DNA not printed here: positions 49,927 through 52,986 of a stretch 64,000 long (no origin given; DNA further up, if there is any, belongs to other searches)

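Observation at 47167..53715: Candidate novel envelope-spanning module: surface-anchored coiled-coil protein plus HerA/VirB4-like ATPase with a zinc-knuckle array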

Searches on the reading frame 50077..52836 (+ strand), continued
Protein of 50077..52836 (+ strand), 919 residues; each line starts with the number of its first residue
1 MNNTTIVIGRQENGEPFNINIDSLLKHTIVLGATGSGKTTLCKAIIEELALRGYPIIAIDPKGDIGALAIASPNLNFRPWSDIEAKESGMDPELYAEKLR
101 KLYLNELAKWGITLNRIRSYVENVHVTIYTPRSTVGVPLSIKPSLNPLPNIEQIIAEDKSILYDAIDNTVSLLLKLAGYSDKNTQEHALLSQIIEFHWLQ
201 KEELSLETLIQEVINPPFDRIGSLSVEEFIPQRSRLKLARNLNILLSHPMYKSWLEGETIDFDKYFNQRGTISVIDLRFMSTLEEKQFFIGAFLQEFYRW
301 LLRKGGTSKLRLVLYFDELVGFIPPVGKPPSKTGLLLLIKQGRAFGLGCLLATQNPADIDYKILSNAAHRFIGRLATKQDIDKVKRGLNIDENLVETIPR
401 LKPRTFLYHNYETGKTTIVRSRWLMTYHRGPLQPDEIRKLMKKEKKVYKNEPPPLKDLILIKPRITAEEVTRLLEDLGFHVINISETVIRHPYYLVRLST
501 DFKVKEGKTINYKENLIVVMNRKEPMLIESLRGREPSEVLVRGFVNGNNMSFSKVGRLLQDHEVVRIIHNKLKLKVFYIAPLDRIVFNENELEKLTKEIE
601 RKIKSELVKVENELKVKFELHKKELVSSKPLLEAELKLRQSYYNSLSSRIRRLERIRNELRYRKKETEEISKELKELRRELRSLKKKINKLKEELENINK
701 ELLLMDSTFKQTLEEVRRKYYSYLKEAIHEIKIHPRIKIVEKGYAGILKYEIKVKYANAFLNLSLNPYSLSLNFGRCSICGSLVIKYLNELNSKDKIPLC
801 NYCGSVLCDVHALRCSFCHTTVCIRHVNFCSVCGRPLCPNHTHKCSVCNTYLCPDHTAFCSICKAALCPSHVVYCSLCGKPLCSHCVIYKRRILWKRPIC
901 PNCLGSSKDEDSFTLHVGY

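Call 14: search_solved_structures(query=window:50077-52836:+, max_evalue=0.01, show_alignments=1)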
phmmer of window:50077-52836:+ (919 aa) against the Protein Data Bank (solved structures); distinct sequences matched with E-value up to 0.01: 8.
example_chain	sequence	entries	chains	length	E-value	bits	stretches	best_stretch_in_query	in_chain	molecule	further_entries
8wiv_A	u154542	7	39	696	1.1e-08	36.9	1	268-402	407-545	Helicase HerA central domain-containing protein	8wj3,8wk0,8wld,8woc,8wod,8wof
7f6d_B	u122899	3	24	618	2.3e-08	35.8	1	271-376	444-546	HerA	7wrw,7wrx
11kk_A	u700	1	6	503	1.1e-06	30.2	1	25-71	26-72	HerA like helicase YjgR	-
9x1l_A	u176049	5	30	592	4.9e-05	24.8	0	15-97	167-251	DNA helicase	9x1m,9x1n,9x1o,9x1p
4d2i_A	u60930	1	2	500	5e-05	24.8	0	309-399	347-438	HERA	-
8wet_A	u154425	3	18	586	0.00051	21.5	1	331-387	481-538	TdpA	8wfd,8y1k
8j4u_M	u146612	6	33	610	0.00066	21.1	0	274-389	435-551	Nucleoside triphosphate hydrolase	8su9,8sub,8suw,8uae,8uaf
8xau_A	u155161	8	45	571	0.0052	18.1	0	301-403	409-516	ATP-binding protein | HerA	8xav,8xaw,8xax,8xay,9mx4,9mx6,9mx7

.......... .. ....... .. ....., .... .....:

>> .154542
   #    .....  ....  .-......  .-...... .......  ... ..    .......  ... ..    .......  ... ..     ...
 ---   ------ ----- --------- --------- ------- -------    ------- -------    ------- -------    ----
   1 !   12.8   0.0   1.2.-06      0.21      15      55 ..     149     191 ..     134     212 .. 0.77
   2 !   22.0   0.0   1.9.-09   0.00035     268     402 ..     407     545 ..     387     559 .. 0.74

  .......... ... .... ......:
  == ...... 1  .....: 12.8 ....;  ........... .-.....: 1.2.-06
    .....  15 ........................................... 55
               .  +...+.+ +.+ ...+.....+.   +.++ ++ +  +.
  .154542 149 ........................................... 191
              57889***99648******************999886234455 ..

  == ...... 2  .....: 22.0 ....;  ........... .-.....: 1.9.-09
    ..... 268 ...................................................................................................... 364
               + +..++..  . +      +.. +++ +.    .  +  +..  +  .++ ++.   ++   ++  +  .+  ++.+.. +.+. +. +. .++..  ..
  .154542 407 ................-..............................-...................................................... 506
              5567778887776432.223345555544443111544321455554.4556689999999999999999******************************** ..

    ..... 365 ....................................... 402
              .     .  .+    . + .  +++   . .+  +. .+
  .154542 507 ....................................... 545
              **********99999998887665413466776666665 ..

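Call 27: find_encoding_contigs(protein=P0007, flank=8000, max_places=1)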
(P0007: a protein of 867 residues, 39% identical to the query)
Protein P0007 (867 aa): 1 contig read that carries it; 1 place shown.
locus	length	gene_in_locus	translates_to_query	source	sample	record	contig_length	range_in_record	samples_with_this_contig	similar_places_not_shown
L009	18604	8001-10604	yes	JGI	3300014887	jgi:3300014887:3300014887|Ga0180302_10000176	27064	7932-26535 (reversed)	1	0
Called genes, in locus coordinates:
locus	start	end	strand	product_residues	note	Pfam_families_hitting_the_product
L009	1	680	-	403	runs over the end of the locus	?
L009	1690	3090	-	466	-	PF00884:Sulfatase, PF01663:Phosphodiest, PF16347:SGSH_C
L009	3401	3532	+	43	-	-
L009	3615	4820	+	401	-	PF01926:MMR_HSR1, PF02421:FeoB_N (faint), PF08438:YGR210-like_G4, PF02824:TGS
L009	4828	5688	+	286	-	PF02463:SMC_N (weak), PF00005:ABC_tran, PF13304:AAA_21 (faint)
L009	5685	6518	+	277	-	PF00005:ABC_tran, PF02463:SMC_N, PF13304:AAA_21 (weak)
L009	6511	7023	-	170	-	PF08281:Sigma70_r4_2 (faint), PF00196:GerE (faint)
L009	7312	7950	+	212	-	PF00702:Hydrolase, PF12710:HAD (weak), PF13419:HAD_2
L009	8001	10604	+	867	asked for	PF01935:DUF87, PF05872:HerA_C (weak), PF12846:AAA_10 (faint)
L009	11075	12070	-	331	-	PF01408:GFO_IDH_MocA, PF08635:ox_reductase_C, PF02894:GFO_IDH_MocA_C, PF22725:GFO_IDH_MocA_C3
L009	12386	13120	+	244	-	PF01381:HTH_3, PF13560:HTH_31 (weak)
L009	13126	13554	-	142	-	PF00011:HSP20, PF17886:ArsA_HSP20 (faint)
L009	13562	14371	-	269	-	PF09754:PAC2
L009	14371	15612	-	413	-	PF00162:PGK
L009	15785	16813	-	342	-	PF00044:Gp_dh_N, PF02800:Gp_dh_C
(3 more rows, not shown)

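Call 28: find_encoding_contigs(protein=P0005, flank=8000, max_places=1)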
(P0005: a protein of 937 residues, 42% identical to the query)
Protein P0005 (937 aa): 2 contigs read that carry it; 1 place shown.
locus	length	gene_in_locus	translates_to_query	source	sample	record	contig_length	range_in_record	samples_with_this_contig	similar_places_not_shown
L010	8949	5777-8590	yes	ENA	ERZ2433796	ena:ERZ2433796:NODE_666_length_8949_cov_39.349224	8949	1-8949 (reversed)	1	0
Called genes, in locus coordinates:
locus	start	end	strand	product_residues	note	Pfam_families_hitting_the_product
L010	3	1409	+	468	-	?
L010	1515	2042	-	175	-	PF16269:DUF4922 (faint), PF01230:HIT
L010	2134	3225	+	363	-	PF02926:THUMP, PF14419:SPOUT_MTase_2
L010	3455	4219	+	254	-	PF00753:Lactamase_B (weak), PF23023:Anti-Pycsar_Apyc1 (weak), PF12706:Lactamase_B_2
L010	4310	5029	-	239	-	PF00156:Pribosyltran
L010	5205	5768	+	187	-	-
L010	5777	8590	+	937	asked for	PF01935:DUF87, PF05872:HerA_C, PF12846:AAA_10 (faint)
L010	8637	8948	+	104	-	?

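Call 51: find_related_loci(query=A4, collection=genome_contigs, flank=10000)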
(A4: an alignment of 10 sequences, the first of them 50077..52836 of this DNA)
Query A4 (919 aa) in genome_contigs; peptide patterns used: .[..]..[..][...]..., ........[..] (x = any residue, [..] = any of these).
600 stretches matched a pattern (row limit reached: there are more); 33 encode a relative of the query (tblastn E <= 1e-3); 33 distinct loci.
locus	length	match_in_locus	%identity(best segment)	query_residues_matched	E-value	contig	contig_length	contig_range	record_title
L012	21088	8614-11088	39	4-841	0e+0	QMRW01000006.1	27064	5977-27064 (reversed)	MAG: Thermoprotei archaeon isolate B20_G17 B20_Guay17_scaffold_00176, whole genome shotgun sequence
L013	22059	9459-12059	30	8-903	2e-127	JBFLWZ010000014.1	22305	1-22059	MAG: Thermoproteota archaeon isolate MAG045 MAG045_14, whole genome shotgun sequence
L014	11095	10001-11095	43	8-374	4e-88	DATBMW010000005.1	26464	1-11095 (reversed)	MAG TPA_asm: Nitrososphaera sp. isolate SMAG_U4008 k141_2899719, whole genome shotgun sequence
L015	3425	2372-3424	42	8-360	9e-81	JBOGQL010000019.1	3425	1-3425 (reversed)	MAG: Nitrososphaera sp. isolate M3-B2_metabat2.bin.1 k127_650487, whole genome shotgun sequence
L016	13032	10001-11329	29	10-428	7e-47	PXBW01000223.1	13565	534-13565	MAG: candidate division WS1 bacterium isolate T3Sed10_264 T3-Sed10-C9855, whole genome shotgun sequence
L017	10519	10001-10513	41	13-183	9e-33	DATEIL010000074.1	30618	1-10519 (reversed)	MAG TPA_asm: Nitrososphaera sp. isolate SMAG_U8836 k141_235196, whole genome shotgun sequence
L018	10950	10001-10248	56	6-440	1e-9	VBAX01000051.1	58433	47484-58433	MAG: Candidatus Bathyarchaeota archaeon isolate BA_3 14_1009_13_20cm_scaffold_42, whole genome shotgun sequence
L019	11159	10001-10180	46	6-64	1e-8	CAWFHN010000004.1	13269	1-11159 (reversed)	MAG: uncultured Solirubrobacterales bacterium isolate MFD04944.bin.2.186 genome assembly, contig: contig_20225, whole ge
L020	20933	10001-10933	24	15-375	3e-8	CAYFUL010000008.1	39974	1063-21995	MAG TPA_asm: uncultured Peptoniphilaceae bacterium isolate ERP107106_co2_52 genome assembly, contig: NODE_753_length_399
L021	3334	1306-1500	40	1-64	4e-8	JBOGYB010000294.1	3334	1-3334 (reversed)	MAG: Solirubrobacteraceae bacterium isolate SE1504_metabat2.bin.26 NODE_9652_length_3334_cov_0.781416, whole genome shot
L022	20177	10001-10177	44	8-64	5e-8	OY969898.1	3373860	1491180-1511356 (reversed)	MAG: uncultured Solirubrobacterales bacterium isolate MFD01633.bin.c.2 genome assembly, chromosome: 1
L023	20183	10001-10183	43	6-64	8e-8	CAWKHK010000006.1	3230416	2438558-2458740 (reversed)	MAG: uncultured Solirubrobacteraceae bacterium isolate MFD05705.bin.2.106 genome assembly, contig: contig_35887, whole g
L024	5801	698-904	41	20-87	2e-7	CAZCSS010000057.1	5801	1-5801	MAG TPA_asm: uncultured archaeon isolate binchicken_co19_521 genome assembly, contig: NODE_24489_length_5801_cov_5.03567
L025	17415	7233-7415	41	5-64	2e-7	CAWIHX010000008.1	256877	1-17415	MAG: uncultured Solirubrobacteraceae bacterium isolate MFD05502.bin.1.129 genome assembly, contig: contig_8022, whole ge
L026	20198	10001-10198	36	1-64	3e-7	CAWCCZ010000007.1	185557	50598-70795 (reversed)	MAG: uncultured Solirubrobacteraceae bacterium isolate MFD09286.bin.2.181 genome assembly, contig: contig_72137, whole g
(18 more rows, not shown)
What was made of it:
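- A Bathyarchaeota MAG contig matched in the genome scan (call 51).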

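Call 61: search_solved_structures(query=A6, max_evalue=0.001)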
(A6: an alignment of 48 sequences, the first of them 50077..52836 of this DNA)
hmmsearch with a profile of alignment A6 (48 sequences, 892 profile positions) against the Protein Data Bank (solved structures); distinct sequences matched with E-value up to 0.001: 12.
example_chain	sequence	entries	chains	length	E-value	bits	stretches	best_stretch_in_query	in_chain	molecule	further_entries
11kk_A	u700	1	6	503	7.2e-11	44.3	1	20-67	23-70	HerA like helicase YjgR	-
7f6d_B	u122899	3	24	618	2.7e-08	35.8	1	271-374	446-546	HerA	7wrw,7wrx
8wiv_A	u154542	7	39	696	2.5e-07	32.6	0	269-382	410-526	Helicase HerA central domain-containing protein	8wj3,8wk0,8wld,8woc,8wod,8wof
9x1l_A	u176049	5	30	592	1.8e-06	29.8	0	316-403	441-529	DNA helicase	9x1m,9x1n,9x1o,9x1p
4d2i_A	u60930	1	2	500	9e-06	27.5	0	4-37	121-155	HERA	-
8xau_A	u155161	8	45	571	1e-05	27.3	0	307-405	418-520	ATP-binding protein | HerA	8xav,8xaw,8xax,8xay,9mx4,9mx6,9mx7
8hr5_A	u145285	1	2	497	3e-05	25.8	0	648-771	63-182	Transposase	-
9c1m_M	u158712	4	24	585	9.5e-05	24.1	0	4-38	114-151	ATP-binding protein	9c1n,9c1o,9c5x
4ilo_A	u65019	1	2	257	0.00012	23.7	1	592-809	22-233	CT398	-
8txr_A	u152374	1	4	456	0.00016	23.3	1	584-751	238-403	Exodeoxyribonuclease 7 large subunit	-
7np7_C1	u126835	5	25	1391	0.00024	22.8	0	25-51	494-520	ESX-5 secretion system protein EccC5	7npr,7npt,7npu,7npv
8ziq_M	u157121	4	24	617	0.00064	21.3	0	315-406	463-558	HerA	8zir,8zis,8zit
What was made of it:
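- On DUF853 / YjgR: The YjgR match covers about 48 residues (calls 14, 61).
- Closest known: YjgR / DUF853 'HerA-like helicase'. Same: It is the best PDB profile hit (E 7e-11, call 61).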

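Call 81: search_protein_families(library=phrogs, proteins=[window:50077-52836:+], max_evalue=0.001)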
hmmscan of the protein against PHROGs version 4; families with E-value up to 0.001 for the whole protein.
window:50077-52836:+ (919 aa): 4 families
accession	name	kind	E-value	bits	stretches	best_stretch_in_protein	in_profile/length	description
phrog_2666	-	head and packaging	1e-22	81.6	2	294-418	410-527/555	terminase large subunit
phrog_7035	-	unknown function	5.2e-22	79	2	262-405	437-589/969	-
phrog_1358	-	moron, auxiliary metabolic gene and host takeover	3.3e-06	25.9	1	4-62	583-644/1382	FtsK/SpoIIIE-like protein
phrog_761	-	other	0.00098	19.9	1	29-64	23-59/362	thymidylate kinase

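Call 83: predict_structure(alignment_id=A6)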
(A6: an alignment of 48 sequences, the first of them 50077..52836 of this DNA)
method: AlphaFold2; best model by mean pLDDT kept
length: 919 residues; sequences in the alignment: 48
mean_pLDDT: 86.7   pTM: 0.53
mean pLDDT of the five models: 86.7, 86.4, 86.2, 86.0, 84.2
residues with pLDDT >= 90: 481; 70-90: 361; 50-70: 53; < 50: 24
segments of 3 or more residues with pLDDT < 50: 326-330, 445-450, 910-919
pLDDT, mean of each block of 10 residues (from residue 1): 79 92 89 80 95 94 93 93 93 96 94 94 94 90 80 83 85 88 93 95 92 96 94 96 87 82 85 94 85 83 67 85 54 69 84 79 79 89 83 84 92 91 93 93 54 68 91 94 89 91 77 88 79 80 61 69 86 88 85 88 89 91 90 93 92 89 85 90 93 92 90 91 86 90 89 93 93 95 93 89 95 93 95 95 94 95 94 93 91 81 68 39
secondary structure, 60 per line:
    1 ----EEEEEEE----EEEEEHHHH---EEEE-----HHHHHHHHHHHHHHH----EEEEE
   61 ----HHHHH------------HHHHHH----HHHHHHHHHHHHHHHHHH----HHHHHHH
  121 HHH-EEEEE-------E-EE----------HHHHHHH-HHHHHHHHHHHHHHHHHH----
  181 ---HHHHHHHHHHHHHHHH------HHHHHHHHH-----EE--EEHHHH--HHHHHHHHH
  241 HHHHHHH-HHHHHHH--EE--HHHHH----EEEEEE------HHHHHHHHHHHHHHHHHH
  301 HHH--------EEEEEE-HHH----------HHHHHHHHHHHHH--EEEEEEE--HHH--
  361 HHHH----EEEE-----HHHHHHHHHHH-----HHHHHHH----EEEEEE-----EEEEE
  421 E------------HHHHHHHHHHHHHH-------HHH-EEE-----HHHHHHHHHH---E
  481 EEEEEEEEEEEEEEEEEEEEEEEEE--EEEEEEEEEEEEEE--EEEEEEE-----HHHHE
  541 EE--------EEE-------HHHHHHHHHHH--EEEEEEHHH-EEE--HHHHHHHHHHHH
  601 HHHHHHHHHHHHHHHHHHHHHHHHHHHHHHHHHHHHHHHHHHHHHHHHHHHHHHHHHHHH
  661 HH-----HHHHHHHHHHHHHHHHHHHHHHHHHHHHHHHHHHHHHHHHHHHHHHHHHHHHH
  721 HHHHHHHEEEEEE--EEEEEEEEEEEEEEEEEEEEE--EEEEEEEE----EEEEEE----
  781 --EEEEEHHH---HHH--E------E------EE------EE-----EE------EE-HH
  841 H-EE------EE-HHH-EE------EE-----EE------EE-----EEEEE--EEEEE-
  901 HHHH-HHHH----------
elements in order (helices of 4 or more, strands of 3 or more residues): E5-11 E16-20 H21-24 E28-31 H37-51 E56-60 H65-69 H82-87 H92-109 H114-123 E125-129 H151-157 H159-176 H184-199 H206-214 H226-229 H232-247 H249-255 H262-266 E271-276 H283-303 E312-317 H332-344 E347-353 H361-364 E369-372 H378-388 H394-400 E405-410 E416-421 H434-447 E459-461 H467-476 E480-505 E508-521 E524-530 H536-539 E540-542 E551-553 H561-571 E574-579 E584-586 H589-662 H668-727 E728-733 E736-756 E759-766 E771-776 E783-787 E888-892 E895-899 H901-904 H906-909
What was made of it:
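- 51451..52437 (+): Beta-rich domain (aa 459-586 and 728-787) that encloses an antiparallel coiled-coil hairpin (aa 589-727). AF2 model with mean pLDDT 86.7 (call 83).
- Checked: The model shows an antiparallel helical hairpin at 589-727, about 140 aa rather than about 180 (call 83).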
